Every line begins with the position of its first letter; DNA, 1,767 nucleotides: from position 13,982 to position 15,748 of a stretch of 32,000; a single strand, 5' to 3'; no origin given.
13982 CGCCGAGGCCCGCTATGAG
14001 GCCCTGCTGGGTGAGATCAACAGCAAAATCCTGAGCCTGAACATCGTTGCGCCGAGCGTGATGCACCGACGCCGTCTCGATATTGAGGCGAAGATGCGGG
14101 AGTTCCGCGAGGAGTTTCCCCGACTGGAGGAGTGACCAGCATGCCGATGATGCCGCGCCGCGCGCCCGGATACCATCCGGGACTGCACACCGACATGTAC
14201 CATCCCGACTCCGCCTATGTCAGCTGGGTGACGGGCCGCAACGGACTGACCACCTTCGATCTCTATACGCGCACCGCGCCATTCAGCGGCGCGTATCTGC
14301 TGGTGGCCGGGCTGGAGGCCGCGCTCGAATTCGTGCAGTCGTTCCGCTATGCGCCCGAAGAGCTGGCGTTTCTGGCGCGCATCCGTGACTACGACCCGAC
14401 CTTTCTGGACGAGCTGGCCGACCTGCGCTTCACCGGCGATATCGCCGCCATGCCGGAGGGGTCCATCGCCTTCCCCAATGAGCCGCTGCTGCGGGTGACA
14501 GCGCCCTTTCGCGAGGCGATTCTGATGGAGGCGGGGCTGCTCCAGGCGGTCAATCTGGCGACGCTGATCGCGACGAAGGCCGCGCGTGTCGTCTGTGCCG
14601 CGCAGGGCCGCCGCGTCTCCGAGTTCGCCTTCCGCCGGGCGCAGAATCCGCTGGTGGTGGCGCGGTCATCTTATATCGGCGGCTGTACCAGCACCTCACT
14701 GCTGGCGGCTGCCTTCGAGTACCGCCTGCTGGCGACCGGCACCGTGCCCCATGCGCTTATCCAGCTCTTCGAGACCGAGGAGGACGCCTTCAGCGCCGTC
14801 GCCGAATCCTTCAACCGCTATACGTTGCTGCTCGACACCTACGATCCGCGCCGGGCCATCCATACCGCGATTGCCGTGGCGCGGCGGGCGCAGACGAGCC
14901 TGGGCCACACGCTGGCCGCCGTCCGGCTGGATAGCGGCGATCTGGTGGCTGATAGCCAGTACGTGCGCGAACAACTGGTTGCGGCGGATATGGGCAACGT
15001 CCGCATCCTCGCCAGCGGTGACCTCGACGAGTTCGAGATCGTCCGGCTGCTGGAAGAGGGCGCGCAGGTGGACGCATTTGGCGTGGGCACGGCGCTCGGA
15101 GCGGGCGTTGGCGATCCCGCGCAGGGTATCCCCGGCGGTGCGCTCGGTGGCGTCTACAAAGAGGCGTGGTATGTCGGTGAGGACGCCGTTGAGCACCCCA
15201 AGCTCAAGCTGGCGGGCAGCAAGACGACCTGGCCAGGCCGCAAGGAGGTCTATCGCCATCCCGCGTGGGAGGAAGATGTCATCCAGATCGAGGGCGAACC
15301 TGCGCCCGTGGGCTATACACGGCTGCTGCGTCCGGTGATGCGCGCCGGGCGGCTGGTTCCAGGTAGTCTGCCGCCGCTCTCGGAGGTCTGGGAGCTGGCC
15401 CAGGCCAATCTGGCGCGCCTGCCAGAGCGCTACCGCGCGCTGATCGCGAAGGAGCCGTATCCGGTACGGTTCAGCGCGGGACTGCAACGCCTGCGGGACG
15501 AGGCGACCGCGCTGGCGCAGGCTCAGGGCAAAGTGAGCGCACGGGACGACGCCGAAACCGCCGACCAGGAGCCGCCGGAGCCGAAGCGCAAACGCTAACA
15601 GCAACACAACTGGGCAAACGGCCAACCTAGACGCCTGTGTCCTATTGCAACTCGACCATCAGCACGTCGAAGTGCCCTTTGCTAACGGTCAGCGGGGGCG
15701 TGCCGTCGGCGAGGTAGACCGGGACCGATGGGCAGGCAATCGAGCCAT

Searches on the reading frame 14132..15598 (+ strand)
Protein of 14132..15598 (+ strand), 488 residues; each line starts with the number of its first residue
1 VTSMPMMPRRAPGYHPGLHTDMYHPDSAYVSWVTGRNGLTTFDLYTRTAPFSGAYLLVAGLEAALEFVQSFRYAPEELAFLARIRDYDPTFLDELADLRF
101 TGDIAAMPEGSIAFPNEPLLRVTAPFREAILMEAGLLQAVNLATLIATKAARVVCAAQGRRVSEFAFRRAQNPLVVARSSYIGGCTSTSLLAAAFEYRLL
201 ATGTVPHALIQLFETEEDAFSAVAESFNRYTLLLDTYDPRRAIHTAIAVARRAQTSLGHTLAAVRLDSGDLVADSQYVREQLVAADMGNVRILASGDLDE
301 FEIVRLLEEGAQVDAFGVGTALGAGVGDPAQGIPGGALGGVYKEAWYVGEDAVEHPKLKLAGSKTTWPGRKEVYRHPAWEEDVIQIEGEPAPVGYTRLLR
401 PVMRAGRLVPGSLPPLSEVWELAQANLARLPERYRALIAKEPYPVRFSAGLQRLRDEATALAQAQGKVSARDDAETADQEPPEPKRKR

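Call 29: search_protein_families(library=pfam, proteins=[window:14132-15598:+], max_evalue=0.001)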
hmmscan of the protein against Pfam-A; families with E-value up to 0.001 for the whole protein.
window:14132-15598:+ (488 aa): 2 families
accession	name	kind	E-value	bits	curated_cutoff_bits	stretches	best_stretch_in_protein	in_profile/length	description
PF17767.7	NAPRTase_N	-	9.8e-26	91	32.6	1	18-141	1-125/125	Nicotinate phosphoribosyltransferase (NAPRTase) N-terminal domain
PF17956.6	NAPRTase_C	-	2.4e-06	28.4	23.3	1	374-454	35-110/111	Nicotinate phosphoribosyltransferase C-terminal domain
